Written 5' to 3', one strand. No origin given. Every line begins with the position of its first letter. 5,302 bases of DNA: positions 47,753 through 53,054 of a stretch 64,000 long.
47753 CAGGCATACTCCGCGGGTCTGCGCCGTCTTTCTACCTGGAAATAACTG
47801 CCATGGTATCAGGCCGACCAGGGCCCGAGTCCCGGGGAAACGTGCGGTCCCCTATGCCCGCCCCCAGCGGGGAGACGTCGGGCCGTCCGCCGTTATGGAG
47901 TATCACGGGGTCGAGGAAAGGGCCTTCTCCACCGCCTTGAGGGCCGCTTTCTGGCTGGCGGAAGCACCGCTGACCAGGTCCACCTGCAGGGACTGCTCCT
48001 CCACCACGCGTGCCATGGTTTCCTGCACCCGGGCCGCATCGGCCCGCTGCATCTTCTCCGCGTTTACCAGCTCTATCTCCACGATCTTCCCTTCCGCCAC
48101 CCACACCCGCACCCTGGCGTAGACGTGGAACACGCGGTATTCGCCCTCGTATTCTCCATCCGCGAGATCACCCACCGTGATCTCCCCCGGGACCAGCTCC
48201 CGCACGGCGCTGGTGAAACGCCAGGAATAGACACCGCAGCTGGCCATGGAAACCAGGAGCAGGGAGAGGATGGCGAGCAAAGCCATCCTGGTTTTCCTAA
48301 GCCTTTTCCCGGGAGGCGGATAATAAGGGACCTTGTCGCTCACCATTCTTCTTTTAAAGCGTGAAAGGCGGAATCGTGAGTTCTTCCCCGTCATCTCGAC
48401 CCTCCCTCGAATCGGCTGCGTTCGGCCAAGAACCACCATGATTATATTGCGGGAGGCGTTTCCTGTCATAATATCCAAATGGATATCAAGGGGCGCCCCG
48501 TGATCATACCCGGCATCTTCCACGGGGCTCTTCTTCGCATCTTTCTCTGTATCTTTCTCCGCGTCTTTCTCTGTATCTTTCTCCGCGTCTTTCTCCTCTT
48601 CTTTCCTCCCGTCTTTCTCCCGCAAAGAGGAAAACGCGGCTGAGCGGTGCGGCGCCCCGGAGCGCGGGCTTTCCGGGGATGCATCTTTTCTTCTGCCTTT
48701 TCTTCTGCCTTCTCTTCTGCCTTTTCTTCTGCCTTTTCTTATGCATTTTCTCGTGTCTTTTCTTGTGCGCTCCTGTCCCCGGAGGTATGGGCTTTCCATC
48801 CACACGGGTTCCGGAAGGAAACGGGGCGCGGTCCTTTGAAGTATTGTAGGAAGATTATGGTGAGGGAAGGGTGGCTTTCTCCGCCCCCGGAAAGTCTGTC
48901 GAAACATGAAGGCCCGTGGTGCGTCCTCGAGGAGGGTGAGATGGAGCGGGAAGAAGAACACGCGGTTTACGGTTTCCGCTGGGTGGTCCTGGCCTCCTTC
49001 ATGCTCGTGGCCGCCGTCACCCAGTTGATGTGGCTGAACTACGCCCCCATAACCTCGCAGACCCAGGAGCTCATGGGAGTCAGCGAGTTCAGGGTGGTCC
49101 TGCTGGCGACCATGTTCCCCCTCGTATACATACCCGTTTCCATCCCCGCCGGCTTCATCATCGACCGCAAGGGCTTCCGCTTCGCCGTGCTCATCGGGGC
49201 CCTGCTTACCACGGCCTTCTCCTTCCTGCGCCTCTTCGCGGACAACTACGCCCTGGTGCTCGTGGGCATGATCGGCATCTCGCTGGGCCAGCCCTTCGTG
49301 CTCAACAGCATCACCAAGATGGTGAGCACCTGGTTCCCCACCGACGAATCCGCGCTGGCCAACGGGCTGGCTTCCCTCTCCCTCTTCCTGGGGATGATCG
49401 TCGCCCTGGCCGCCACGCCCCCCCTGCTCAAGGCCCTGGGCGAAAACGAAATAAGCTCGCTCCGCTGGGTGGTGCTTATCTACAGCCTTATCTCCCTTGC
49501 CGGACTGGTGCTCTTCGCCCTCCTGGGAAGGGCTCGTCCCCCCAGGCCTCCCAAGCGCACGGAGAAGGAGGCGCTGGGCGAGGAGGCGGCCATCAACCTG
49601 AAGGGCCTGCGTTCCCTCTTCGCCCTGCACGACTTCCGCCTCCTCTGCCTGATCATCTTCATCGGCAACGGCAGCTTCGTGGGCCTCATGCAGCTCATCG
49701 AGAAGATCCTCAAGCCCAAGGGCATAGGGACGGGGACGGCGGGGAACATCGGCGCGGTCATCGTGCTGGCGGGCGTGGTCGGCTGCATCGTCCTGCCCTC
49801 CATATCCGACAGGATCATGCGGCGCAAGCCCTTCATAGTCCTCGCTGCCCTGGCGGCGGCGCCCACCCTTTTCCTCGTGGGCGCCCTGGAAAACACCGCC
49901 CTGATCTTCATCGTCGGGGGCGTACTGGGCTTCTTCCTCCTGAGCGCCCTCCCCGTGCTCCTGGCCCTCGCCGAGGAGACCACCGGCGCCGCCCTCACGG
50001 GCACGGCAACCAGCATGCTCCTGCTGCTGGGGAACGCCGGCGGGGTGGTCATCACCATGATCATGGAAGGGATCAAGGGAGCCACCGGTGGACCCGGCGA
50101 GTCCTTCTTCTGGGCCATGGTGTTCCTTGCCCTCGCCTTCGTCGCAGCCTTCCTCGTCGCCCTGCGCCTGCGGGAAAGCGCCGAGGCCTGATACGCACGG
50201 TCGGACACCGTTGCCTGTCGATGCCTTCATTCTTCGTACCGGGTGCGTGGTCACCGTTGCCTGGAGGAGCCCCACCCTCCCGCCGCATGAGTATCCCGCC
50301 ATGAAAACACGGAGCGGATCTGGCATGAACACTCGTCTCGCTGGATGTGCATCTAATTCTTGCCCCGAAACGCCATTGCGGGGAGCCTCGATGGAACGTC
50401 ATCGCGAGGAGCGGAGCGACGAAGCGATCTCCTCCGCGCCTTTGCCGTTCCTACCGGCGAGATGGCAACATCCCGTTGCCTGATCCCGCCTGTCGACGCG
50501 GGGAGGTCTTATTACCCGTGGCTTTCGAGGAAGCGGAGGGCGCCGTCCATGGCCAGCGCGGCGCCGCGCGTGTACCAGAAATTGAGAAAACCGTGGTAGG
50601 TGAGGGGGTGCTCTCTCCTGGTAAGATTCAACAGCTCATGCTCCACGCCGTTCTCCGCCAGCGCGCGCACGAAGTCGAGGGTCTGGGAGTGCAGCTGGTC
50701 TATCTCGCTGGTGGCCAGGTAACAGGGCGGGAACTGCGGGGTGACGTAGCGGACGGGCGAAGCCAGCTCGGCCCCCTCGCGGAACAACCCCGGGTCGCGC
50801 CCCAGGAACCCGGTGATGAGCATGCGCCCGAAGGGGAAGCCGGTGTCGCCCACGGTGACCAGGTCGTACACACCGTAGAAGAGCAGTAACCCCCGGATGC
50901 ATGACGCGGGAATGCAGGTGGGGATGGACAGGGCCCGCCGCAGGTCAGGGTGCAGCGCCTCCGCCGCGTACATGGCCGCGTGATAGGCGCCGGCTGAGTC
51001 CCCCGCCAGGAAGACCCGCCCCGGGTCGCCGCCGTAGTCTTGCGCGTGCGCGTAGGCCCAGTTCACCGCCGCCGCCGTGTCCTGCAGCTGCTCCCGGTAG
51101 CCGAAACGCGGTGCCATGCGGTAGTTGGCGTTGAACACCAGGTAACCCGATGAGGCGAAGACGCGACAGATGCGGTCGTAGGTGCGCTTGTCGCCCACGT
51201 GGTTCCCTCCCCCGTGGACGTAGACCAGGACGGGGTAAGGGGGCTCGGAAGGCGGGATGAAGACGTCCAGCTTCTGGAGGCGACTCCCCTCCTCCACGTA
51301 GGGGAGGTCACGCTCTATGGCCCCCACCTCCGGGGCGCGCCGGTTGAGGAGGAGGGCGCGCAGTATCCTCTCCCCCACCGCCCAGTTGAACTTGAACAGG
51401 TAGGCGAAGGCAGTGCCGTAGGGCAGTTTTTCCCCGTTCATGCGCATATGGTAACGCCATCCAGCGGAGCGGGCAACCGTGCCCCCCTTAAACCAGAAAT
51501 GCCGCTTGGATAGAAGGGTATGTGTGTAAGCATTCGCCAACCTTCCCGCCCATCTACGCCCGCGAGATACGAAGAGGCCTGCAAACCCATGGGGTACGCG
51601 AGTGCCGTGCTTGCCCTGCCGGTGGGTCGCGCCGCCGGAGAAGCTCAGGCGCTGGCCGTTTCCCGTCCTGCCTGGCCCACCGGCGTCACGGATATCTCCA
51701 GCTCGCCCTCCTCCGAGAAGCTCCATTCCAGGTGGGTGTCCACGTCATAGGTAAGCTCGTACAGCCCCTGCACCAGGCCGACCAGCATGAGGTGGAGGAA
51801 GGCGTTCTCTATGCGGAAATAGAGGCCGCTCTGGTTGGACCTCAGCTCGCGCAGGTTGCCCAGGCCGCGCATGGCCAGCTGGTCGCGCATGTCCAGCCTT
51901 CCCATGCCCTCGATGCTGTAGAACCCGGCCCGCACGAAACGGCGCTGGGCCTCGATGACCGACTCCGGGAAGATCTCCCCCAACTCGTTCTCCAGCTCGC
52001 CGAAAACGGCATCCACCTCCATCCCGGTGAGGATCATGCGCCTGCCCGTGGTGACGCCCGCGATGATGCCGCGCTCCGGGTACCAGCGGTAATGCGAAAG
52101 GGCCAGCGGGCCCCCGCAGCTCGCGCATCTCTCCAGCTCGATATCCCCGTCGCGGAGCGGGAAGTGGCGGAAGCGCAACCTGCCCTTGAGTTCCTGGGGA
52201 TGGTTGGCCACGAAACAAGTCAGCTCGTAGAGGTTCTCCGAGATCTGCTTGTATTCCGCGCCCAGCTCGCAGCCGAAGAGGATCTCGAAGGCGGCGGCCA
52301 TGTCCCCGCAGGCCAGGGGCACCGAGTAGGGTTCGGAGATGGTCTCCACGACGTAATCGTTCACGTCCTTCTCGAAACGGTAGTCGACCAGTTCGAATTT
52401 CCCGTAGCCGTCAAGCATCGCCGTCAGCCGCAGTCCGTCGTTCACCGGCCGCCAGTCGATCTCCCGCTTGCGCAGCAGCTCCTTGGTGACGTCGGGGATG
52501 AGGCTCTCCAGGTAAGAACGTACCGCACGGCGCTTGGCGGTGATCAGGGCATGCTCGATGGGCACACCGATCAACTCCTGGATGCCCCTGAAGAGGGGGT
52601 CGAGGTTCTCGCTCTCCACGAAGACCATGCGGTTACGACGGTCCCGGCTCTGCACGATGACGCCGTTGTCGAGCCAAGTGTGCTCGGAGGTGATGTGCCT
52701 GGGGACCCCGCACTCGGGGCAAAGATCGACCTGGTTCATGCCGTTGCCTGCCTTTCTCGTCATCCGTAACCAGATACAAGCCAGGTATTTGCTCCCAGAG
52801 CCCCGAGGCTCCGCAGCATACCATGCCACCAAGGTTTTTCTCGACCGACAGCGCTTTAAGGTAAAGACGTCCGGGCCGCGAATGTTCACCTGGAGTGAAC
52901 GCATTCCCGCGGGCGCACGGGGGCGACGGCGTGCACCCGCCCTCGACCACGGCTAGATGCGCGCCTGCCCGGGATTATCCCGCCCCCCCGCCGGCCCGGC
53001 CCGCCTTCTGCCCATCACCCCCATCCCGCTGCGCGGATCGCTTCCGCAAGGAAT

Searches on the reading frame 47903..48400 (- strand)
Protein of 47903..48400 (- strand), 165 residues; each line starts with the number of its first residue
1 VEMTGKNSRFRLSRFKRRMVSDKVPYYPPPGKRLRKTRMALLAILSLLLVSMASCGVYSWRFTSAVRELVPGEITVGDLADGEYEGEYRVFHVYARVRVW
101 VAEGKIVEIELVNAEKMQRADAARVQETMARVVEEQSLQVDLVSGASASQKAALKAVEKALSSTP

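Call 78: search_protein_families(library=pfam, proteins=[window:47903-48400:-], max_evalue=0.001)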
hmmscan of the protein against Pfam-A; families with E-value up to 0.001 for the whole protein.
window:47903-48400:- (165 aa): 1 family
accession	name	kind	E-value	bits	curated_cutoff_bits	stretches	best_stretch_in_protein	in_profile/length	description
PF04205.19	FMN_bind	-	2.2e-05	25.5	22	1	97-162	8-77/77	FMN-binding domain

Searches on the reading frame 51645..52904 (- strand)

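Call 3: search_protein_families(library=pfam, proteins=[window:51645-52904:-], max_evalue=0.1)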
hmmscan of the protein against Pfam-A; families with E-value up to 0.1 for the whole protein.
window:51645-52904:- (419 aa): 2 families
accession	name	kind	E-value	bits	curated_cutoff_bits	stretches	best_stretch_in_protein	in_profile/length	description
PF13824.12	zf-Mss51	-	0.0042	17.7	27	0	62-75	17-30/55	Zinc-finger of mitochondrial splicing suppressor 51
PF13453.11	Zn_ribbon_TFIIB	-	0.031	14.1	22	0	252-265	14-27/41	Transcription factor zinc-finger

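Call 4: search_protein_families(library=ncbifam, proteins=[window:51645-52904:-], max_evalue=0.1)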
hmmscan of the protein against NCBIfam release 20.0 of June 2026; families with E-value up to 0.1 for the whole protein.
window:51645-52904:- (419 aa): 0 families

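Call 6: search_protein_families(library=padloc, proteins=[window:51645-52904:-], max_evalue=0.1)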
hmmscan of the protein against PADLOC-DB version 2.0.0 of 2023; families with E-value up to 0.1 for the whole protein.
window:51645-52904:- (419 aa): 0 families
